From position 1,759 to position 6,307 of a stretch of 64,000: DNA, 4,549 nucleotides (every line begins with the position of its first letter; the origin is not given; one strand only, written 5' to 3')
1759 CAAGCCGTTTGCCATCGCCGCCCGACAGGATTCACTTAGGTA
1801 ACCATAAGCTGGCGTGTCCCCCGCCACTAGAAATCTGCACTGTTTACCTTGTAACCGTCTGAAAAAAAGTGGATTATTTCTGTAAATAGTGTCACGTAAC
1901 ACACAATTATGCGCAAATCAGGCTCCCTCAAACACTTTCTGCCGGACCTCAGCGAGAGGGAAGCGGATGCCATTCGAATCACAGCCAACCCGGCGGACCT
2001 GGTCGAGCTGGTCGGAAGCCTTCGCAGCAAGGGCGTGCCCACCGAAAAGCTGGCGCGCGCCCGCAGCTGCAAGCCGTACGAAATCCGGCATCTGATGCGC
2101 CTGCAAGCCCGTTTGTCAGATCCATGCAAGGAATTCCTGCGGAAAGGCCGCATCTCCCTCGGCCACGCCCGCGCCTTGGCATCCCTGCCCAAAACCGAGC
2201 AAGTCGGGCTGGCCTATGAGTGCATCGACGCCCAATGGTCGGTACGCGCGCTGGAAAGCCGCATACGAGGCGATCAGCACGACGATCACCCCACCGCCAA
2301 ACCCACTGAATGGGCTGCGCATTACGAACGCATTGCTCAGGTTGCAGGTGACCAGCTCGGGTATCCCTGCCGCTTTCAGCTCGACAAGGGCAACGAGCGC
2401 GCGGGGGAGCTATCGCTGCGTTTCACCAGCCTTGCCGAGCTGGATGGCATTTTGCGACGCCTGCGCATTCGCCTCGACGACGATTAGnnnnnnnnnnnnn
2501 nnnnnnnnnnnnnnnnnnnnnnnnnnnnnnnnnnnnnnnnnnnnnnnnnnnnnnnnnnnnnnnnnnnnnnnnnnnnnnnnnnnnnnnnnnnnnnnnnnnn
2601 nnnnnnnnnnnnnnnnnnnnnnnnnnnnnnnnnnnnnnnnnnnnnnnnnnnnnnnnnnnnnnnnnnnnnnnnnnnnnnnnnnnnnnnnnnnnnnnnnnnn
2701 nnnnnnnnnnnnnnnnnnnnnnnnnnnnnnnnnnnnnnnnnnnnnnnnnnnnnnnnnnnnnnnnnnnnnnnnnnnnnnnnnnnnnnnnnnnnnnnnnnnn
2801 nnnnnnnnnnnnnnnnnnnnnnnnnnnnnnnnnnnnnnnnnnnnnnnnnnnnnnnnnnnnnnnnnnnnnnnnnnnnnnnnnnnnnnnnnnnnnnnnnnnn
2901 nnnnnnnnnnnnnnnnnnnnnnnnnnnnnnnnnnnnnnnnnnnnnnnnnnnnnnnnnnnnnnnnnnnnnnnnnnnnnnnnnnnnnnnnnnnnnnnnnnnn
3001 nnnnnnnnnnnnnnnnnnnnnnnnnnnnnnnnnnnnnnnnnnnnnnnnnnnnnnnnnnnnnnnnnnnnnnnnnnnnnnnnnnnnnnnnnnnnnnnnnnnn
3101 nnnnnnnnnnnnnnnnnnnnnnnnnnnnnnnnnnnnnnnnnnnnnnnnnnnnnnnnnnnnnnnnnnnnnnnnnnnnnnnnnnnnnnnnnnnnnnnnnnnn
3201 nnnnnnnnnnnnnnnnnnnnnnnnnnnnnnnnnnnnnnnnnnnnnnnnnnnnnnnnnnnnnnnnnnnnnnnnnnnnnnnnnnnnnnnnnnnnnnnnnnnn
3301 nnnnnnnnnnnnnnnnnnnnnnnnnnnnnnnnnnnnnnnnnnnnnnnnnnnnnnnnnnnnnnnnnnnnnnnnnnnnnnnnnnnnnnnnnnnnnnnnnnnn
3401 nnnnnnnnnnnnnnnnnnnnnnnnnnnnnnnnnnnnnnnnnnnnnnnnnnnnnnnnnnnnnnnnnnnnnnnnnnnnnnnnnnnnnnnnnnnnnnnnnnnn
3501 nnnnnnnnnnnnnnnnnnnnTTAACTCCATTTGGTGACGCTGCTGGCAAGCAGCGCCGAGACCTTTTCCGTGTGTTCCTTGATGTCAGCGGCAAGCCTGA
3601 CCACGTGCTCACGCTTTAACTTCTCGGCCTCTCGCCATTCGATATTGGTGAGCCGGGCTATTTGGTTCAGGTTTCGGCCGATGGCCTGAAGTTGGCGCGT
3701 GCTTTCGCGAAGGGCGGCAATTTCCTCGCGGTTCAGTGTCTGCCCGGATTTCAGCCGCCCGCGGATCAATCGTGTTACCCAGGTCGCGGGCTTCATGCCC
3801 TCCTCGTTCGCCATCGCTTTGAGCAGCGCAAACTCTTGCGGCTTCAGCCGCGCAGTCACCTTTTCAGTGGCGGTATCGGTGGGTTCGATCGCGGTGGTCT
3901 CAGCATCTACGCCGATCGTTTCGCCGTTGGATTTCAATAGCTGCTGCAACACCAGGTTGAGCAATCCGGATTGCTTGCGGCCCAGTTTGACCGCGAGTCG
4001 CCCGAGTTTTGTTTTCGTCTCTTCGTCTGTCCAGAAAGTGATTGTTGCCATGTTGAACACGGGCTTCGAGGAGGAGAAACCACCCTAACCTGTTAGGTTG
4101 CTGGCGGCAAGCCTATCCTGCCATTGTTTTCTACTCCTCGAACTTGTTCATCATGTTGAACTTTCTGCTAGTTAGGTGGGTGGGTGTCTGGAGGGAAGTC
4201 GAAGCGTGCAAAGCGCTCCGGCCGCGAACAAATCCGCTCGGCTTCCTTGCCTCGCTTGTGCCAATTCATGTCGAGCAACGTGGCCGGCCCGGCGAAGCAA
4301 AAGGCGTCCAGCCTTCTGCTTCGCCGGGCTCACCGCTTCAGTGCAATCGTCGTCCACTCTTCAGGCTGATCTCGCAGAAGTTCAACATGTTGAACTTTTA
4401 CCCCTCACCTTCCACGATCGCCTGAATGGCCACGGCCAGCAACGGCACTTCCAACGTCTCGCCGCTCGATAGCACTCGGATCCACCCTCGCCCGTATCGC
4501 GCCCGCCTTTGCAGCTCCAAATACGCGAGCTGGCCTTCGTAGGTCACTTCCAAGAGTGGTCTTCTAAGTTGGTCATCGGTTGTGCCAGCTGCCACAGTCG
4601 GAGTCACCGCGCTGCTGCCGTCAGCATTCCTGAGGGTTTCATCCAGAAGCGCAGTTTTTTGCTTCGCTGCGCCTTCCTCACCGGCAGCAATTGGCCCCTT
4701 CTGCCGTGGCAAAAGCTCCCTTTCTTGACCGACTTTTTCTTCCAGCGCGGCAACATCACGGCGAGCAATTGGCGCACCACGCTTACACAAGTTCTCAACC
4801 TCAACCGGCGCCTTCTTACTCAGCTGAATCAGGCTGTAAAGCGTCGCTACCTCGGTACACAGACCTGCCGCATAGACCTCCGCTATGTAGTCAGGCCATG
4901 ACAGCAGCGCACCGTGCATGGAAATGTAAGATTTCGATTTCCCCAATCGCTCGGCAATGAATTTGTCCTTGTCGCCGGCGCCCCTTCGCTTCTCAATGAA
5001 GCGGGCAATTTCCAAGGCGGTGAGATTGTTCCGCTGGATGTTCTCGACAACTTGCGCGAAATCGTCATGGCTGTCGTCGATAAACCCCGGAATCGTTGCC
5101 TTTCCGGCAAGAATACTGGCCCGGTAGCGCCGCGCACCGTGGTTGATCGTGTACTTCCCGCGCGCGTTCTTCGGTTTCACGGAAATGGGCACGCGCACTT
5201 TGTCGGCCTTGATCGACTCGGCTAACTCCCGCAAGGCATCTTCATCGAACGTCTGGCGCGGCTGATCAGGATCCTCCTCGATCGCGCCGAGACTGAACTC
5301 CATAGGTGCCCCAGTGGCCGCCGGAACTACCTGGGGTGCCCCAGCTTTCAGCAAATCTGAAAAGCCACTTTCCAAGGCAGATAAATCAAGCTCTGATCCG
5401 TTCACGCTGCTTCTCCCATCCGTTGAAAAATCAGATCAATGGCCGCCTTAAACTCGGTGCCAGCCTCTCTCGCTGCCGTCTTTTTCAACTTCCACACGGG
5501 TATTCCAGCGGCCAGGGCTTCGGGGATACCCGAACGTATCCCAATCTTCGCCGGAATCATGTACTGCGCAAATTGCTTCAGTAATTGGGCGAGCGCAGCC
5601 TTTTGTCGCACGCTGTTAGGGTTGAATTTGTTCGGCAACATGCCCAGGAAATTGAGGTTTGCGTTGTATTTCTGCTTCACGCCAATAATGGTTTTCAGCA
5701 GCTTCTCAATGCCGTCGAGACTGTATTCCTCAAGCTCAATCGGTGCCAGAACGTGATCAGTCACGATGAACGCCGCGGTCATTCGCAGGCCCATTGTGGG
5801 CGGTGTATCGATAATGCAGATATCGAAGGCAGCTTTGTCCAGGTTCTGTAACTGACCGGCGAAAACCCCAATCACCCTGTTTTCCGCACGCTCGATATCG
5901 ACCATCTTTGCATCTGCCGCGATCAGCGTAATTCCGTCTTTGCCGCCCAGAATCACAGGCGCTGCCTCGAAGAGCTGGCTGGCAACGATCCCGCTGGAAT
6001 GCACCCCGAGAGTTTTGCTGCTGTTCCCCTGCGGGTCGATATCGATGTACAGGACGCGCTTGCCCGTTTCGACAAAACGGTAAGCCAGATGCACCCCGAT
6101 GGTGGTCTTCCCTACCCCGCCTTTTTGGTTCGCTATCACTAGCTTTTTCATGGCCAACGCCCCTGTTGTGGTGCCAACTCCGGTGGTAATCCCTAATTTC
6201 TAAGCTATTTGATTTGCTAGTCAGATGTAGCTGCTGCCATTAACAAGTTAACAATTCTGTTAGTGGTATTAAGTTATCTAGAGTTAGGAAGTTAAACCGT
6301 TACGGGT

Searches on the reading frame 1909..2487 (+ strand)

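Call 5: search_protein_families(library=pfam, proteins=[window:1909-2487:+], max_evalue=0.01)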
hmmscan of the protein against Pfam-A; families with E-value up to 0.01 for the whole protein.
window:1909-2487:+ (192 aa): 2 families
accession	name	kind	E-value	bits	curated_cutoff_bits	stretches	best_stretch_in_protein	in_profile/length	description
PF17762.8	HTH_ParB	-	5.8e-13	49.3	22.6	1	42-120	20-98/102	ParB HTH domain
PF23552.2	ParB_C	-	3.1e-07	30.2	23.8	1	147-186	13-50/50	ParB dimerisation domain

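Call 6: search_protein_families(library=ncbifam, proteins=[window:1909-2487:+], max_evalue=0.01)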
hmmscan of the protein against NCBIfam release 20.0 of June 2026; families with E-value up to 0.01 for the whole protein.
window:1909-2487:+ (192 aa): 2 families
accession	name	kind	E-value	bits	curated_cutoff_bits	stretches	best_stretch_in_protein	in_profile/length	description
TIGR04285.1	nucleoid_noc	exception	5.3e-06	26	315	1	46-132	118-204/255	nucleoid occlusion protein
TIGR03734.1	PRTRC_parB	hypoth_equivalog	0.00029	19.5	278.6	1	71-120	138-187/555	PRTRC system ParB family protein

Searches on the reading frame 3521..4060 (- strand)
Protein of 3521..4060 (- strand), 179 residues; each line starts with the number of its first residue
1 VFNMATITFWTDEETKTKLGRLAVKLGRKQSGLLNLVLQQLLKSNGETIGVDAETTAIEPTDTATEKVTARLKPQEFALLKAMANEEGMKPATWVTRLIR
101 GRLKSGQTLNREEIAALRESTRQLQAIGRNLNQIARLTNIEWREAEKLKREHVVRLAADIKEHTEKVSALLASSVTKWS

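Call 5: search_protein_families(library=pfam, proteins=[window:3521-4060:-], max_evalue=0.01)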
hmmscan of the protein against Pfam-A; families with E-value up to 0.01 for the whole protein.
window:3521-4060:- (179 aa): 3 families
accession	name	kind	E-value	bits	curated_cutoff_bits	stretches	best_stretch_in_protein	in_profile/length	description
PF21983.2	NikA-like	-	1.2e-09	38.6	27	1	65-137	4-71/72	Mobilization protein NikA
PF05713.17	MobC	-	1.6e-06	28.9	23.2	1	121-150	1-25/45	Bacterial mobilisation protein (MobC)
PF19514.5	MobC_2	-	0.0023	18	27.5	1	61-144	17-104/140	MobC-like protein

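Call 6: search_protein_families(library=ncbifam, proteins=[window:3521-4060:-], max_evalue=0.01)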
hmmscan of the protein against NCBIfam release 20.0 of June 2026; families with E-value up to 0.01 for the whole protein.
window:3521-4060:- (179 aa): 1 family
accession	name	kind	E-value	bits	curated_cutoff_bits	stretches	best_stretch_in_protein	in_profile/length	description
NF041451.1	DDP1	equivalog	2.7e-09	37.4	150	1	48-178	36-165/169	DNA distortion polypeptide 1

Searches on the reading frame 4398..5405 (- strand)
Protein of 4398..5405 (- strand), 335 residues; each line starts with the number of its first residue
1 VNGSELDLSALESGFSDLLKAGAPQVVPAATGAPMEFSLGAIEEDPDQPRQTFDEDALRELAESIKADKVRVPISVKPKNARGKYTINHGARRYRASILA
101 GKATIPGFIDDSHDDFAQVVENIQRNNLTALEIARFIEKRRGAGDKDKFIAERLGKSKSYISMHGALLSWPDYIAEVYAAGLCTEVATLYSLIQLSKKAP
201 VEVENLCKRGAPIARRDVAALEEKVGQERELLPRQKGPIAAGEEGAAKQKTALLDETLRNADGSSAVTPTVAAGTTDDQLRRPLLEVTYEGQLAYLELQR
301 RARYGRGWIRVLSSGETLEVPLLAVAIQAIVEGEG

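Call 5: search_protein_families(library=pfam, proteins=[window:4398-5405:-], max_evalue=0.01)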
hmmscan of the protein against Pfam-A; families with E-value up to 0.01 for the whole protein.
window:4398-5405:- (335 aa): 3 families
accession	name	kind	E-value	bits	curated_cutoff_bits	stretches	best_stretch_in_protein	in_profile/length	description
PF02195.25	ParB_N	-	8.9e-17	61.4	26.3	1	38-124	7-95/95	ParB N-terminal domain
PF08535.16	KorB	-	2e-14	53.7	22.3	1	146-211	5-67/89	KorB domain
PF06613.17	KorB_C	-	0.00046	20.5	25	1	278-333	3-59/59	KorB C-terminal beta-barrel domain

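Call 6: search_protein_families(library=ncbifam, proteins=[window:4398-5405:-], max_evalue=0.01)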
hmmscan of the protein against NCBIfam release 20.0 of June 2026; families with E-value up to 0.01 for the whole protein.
window:4398-5405:- (335 aa): 6 families
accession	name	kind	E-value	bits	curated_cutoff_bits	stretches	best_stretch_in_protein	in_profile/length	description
TIGR00180.1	parB_part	domain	1.1e-38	132.9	58.45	1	35-201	6-177/186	ParB/RepB/Spo0J family partition protein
TIGR04285.1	nucleoid_noc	exception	4.9e-23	81.8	315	1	38-186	6-156/255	nucleoid occlusion protein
TIGR03734.1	PRTRC_parB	hypoth_equivalog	3.6e-13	48.9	278.6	1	48-168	7-134/555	PRTRC system ParB family protein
TIGR03454.1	partition_RepB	equivalog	1e-12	48.1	201.5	1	42-164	72-197/325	plasmid partitioning protein RepB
NF010406.0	PRK13832.1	subfamily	1.2e-09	37.3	640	1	41-161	11-136/578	plasmid partitioning protein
NF010440.0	PRK13866.1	equivalog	1.7e-07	30.7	522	1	57-159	89-194/336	plasmid partitioning protein RepB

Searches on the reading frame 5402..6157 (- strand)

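Call 5: search_protein_families(library=pfam, proteins=[window:5402-6157:-], max_evalue=0.01)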
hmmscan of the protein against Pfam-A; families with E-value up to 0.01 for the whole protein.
window:5402-6157:- (251 aa): 9 families
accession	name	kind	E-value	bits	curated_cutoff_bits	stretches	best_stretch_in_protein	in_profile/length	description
PF13614.12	AAA_31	-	4.4e-36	124.9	27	1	3-169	1-176/177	AAA domain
PF01656.29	CbiA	-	1.7e-23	83.4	25.4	1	6-221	1-125/125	CobQ/CobB/MinD/ParA nucleotide binding domain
PF09140.17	MipZ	-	1.3e-10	41.5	20.7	1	6-141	3-130/262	ATPase MipZ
PF10609.15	ParA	-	6.3e-09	36.1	27.1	1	4-123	4-124/246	NUBPL iron-transfer P-loop NTPase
PF02374.21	ArsA_ATPase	-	8.5e-09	35.5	24.3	1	5-48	2-45/305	Anion-transporting ATPase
PF06564.18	CBP_BcsQ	-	4.9e-08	33.2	21.3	1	3-43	1-41/234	Cellulose biosynthesis protein BcsQ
PF00142.24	Fer4_NifH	-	0.00028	20.9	25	1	11-50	7-46/271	4Fe-4S iron sulfur cluster binding proteins, NifH/frxC family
PF16575.11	CLP1_P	-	0.00085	19.6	26.6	1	14-119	4-111/188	mRNA cleavage and polyadenylation factor CLP1 P-loop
PF20720.3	nSTAND3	-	0.00086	19.5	27.2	1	5-39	18-52/155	Novel STAND NTPase 3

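Call 6: search_protein_families(library=ncbifam, proteins=[window:5402-6157:-], max_evalue=0.01)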
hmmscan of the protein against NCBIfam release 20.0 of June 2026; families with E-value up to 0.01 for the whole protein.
window:5402-6157:- (251 aa): 27 families (the best 25 are shown)
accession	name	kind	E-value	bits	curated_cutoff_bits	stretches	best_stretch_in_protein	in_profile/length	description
NF041546.1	ParA_partition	equivalog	3e-25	89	180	2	7-49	3-45/203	ParA family partition ATPase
TIGR03371.1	cellulose_yhjQ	equivalog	2.7e-17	63.1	157.85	1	3-224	1-224/246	cellulose biosynthesis protein BcsQ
TIGR03453.1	partition_RepA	equivalog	4.1e-15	55.5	348.45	2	6-52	107-153/387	plasmid partitioning protein RepA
NF041283.1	PrgP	equivalog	1.6e-14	53.9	400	1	6-199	5-215/297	ParA superfamily DNA segregation protein PrgP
NF010443.0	PRK13869.1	subfamily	3.1e-11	42.7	446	1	6-59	124-177/405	plasmid-partitioning protein RepA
TIGR01969.1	minD_arch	subfamily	3e-09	36.4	201.75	1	6-232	3-222/251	cell division ATPase MinD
TIGR01007.1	eps_fam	subfamily_domain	6.9e-08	32.3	108.05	1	3-42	17-56/204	polysaccharide biosynthesis tyrosine autokinase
NF041136.1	MrpORP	equivalog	1.2e-07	31.4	450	1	4-120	6-124/365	iron-sulfur cluster carrier protein MrpORP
TIGR00345.1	GET3_arsA_TRC40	subfamily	1.3e-07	31.5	135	1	12-49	5-42/299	TRC40/GET3/ArsA family transport-energizing ATPase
NF053621.1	ATPseBagBMYCTU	equivalog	3.4e-07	29.7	521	1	4-56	12-64/371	ATPase BagB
TIGR01968.1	minD_bact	equivalog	5e-07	29.3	212.9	1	6-41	4-39/261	septum site-determining protein MinD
NF047398.1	AAA_KGGVGR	domain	4.3e-06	27.2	90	1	6-41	5-40/190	KGGVGR-motif variant AAA ATPase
NF010259.0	PRK13705.1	equivalog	5.5e-06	25.6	725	1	6-53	109-157/388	plasmid-partitioning protein SopA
TIGR04291.1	arsen_driv_ArsA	equivalog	1.5e-05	23.9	650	1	10-47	9-46/565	arsenical pump-driving ATPase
NF053622.1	ATPseBagAMYCTU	equivalog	4.1e-05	23.2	400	1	4-52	7-55/325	ATPase BagA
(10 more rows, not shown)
